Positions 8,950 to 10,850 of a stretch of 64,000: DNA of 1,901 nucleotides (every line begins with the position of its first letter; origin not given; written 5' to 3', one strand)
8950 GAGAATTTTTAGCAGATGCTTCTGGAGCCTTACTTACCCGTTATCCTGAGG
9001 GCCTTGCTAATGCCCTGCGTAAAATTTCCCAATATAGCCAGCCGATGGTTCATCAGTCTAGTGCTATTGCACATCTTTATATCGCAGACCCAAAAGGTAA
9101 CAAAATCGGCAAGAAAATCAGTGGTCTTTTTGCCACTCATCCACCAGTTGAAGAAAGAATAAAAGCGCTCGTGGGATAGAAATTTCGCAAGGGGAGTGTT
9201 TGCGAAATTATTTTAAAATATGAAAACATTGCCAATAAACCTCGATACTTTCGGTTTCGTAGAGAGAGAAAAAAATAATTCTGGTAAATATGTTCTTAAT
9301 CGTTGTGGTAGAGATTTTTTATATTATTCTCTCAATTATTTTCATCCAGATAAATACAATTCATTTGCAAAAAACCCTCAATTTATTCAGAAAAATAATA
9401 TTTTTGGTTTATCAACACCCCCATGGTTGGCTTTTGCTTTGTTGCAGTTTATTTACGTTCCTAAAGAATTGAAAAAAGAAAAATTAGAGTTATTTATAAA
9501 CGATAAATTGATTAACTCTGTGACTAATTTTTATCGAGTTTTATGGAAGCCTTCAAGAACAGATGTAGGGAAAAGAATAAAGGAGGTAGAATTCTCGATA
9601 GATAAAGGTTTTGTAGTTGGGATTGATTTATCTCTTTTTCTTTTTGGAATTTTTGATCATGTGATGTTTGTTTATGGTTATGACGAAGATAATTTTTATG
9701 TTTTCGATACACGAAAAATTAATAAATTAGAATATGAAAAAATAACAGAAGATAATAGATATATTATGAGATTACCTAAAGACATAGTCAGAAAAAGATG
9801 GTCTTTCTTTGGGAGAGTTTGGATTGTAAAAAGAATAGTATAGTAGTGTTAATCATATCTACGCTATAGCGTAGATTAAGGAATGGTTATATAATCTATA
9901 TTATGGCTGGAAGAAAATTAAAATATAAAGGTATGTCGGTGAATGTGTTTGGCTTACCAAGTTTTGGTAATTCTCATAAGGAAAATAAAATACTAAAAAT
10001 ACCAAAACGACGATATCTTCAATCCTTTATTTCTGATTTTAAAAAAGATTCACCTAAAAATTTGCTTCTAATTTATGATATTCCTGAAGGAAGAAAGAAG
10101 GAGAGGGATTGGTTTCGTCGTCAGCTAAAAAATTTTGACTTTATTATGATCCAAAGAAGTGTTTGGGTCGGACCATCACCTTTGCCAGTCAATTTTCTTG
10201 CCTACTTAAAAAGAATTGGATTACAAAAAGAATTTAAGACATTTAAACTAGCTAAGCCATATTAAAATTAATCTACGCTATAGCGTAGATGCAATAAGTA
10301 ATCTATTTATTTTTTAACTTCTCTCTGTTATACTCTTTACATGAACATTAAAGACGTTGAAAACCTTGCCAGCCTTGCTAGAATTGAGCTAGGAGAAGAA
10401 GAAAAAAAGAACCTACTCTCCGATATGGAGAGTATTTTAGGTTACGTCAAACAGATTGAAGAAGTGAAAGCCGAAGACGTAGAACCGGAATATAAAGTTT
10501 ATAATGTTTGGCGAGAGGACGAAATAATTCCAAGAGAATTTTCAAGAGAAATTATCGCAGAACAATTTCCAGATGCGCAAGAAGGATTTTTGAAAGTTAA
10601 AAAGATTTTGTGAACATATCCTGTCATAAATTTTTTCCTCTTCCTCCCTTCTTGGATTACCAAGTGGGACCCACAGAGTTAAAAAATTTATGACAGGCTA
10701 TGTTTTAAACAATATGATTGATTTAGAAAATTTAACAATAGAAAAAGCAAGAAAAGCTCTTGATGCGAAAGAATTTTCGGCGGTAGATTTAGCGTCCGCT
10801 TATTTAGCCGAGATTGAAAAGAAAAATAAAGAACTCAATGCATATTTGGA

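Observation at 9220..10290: Solo Cas2/VapD-like small gene exactly bracketed by identical 20-bp perfect palindromes, beside a papain-like peptidase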

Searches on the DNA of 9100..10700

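Call 57: search_rna_families(source=window, start=9100, end=10700, threshold=evalue, max_evalue=1)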
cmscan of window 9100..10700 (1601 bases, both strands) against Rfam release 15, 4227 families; matches with E-value up to 1: 2.
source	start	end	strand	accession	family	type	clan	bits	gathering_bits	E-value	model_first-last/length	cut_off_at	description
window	10292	10441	+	RF01859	Phe_leader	Cis-reg; leader;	-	23.6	55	0.38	1-125/125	no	Phenylalanine leader peptide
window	9855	9982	+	RF00015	U4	Gene; snRNA; splicing;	CL00007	17.2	46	0.38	1-138/138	no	U4 spliceosomal RNA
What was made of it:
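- No Rfam family matches (call 57).
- Tried and rejected: Rfam has no match to the palindrome region (call 57).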

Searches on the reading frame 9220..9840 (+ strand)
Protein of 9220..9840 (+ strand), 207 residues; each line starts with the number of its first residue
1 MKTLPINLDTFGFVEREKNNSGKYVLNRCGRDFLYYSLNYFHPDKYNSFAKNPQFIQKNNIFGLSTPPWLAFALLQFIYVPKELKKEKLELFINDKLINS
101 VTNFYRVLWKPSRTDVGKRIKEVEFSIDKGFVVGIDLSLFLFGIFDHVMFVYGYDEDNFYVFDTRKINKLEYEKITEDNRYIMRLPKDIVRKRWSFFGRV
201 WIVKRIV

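Call 4: search_protein_families(library=pfam, proteins=[window:9220-9840:+], max_evalue=1)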
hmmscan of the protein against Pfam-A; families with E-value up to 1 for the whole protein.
window:9220-9840:+ (207 aa): 3 families
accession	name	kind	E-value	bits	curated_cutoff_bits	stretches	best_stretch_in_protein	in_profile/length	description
PF06045.17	Rhamnogal_lyase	-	0.0058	16.5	22.8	1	115-193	108-187/211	Rhamnogalacturonate lyase family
PF13529.12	Peptidase_C39_2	-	0.12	13.4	24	1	116-164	85-142/143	Peptidase_C39 like family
PF14399.12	BtrH_N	-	0.14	12.8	29.7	1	97-164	55-134/134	Butirosin biosynthesis protein H, N-terminal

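Call 5: search_protein_families(library=ncbifam, proteins=[window:9220-9840:+], max_evalue=1)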
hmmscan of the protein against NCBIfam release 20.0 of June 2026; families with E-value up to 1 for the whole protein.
window:9220-9840:+ (207 aa): 0 families

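Call 58: find_homologous_proteins(query=window:9220-9840:+)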
Query window:9220-9840:+ (207 aa): 215 proteins with E <= 0.001 among 349 candidates; the best 120 are listed.
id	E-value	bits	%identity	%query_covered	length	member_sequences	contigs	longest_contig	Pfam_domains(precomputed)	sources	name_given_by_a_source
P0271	1.3e-135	468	100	100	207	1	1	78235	-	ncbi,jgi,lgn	ncbi:MAG: hypothetical protein WC694_03115 [Candidatus Paceibacterota bacterium]|jgi:hypothetical pr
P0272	6.0e-111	387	79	100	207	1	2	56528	-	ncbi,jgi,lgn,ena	ncbi:MAG: hypothetical protein WC671_02825 [Candidatus Paceibacterota bacterium]|jgi:hypothetical pr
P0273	1.0e-102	360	77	100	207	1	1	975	-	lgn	-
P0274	1.4e-92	327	70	99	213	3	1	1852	-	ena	-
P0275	1.1e-85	304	66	100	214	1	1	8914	-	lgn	-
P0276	2.4e-81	290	61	100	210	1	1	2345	-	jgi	-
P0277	3.6e-80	287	65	92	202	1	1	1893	-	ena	-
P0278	6.5e-79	282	63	100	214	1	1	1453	-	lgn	-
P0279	1.5e-77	278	60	99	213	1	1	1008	-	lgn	-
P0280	1.7e-70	255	56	99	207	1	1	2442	-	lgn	-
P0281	3.4e-69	251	56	99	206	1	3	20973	-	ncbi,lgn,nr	ncbi:hypothetical protein HYW72_00080 [Candidatus Nomurabacteria bacterium]|nr:hypothetical protein 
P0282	1.0e-68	249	54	99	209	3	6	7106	-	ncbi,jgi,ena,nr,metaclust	ncbi:MAG: hypothetical protein UX74_C0041G0003 [Parcubacteria group bacterium GW2011_GWA2_47_10b]|nr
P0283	3.0e-67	244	52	98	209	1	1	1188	-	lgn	-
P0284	1.2e-66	242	54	98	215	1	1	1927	-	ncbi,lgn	-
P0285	1.7e-65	239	54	100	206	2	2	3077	-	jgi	-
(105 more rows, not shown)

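Call 62: search_solved_structures(query=A4, max_evalue=10, show_alignments=2)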
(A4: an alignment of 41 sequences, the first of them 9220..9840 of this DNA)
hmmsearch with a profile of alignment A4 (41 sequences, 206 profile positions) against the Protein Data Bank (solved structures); distinct sequences matched with E-value up to 10: 2.
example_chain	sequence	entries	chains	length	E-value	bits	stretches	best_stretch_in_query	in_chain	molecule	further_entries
3icf_A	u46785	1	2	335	0.013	18.3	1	27-95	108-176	Serine/threonine-protein phosphatase T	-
6zu5_LAA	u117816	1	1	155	1.2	11.9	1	38-97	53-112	uL15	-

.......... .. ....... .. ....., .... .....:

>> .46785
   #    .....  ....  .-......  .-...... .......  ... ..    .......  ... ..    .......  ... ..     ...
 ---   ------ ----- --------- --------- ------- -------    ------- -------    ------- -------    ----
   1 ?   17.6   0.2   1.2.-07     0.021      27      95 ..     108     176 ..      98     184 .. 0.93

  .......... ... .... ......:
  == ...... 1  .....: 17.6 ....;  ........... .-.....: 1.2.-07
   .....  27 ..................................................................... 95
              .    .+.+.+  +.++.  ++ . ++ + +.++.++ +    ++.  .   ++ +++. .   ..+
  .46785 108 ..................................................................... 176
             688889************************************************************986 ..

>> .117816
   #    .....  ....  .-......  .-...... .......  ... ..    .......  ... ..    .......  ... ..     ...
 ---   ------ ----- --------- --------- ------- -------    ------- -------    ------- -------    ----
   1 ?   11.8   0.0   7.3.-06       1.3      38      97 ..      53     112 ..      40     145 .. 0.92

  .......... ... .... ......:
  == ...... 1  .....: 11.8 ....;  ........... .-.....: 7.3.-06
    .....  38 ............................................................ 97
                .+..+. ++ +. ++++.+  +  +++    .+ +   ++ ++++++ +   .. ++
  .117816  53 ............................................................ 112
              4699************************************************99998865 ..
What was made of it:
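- Tried and rejected: A profile search with the 207-aa family against PDB gave only spurious hits (call 62).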

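Call 63: search_protein_families(library=pfam, alignment_id=A4, max_evalue=1)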
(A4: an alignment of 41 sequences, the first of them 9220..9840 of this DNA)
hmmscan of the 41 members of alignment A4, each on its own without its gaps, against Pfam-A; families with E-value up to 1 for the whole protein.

A. member 1, window:9220-9840:+ (207 aa): 3 families
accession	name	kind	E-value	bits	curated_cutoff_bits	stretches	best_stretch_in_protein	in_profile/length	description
PF06045.17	Rhamnogal_lyase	-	0.0058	16.5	22.8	1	115-193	108-187/211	Rhamnogalacturonate lyase family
PF13529.12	Peptidase_C39_2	-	0.12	13.4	24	1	116-164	85-142/143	Peptidase_C39 like family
PF14399.12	BtrH_N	-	0.14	12.8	29.7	1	97-164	55-134/134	Butirosin biosynthesis protein H, N-terminal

B. families by the number of members that match (of 41 scanned): 12 families
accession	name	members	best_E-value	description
PF14399.12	BtrH_N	19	0.0017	Butirosin biosynthesis protein H, N-terminal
PF13529.12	Peptidase_C39_2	13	0.0067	Peptidase_C39 like family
PF06045.17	Rhamnogal_lyase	1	0.0058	Rhamnogalacturonate lyase family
PF11392.14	AllH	1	0.0075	Oxamate carbamoyltransferase subunit AllH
PF04339.18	FemAB_like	1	0.01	Peptidogalycan biosysnthesis/recognition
PF25693.1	Phage_Y01A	1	0.066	Bacteriophage T4-like Y01A protein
PF04014.23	MazE_antitoxin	1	0.11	Antidote-toxin recognition MazE, bacterial antitoxin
PF19788.4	DUF6272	1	0.14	Family of unknown function (DUF6272)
PF07437.17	YfaZ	1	0.14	YfaZ precursor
PF23461.1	ZMYND11_CC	1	0.25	ZMYND11 protein coiled-coil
PF12676.12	DUF3796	1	0.59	Protein of unknown function (DUF3796)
PF12513.15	SUV3_C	1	0.61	ATP-dependent RNA helicase SUV3 C-terminal domain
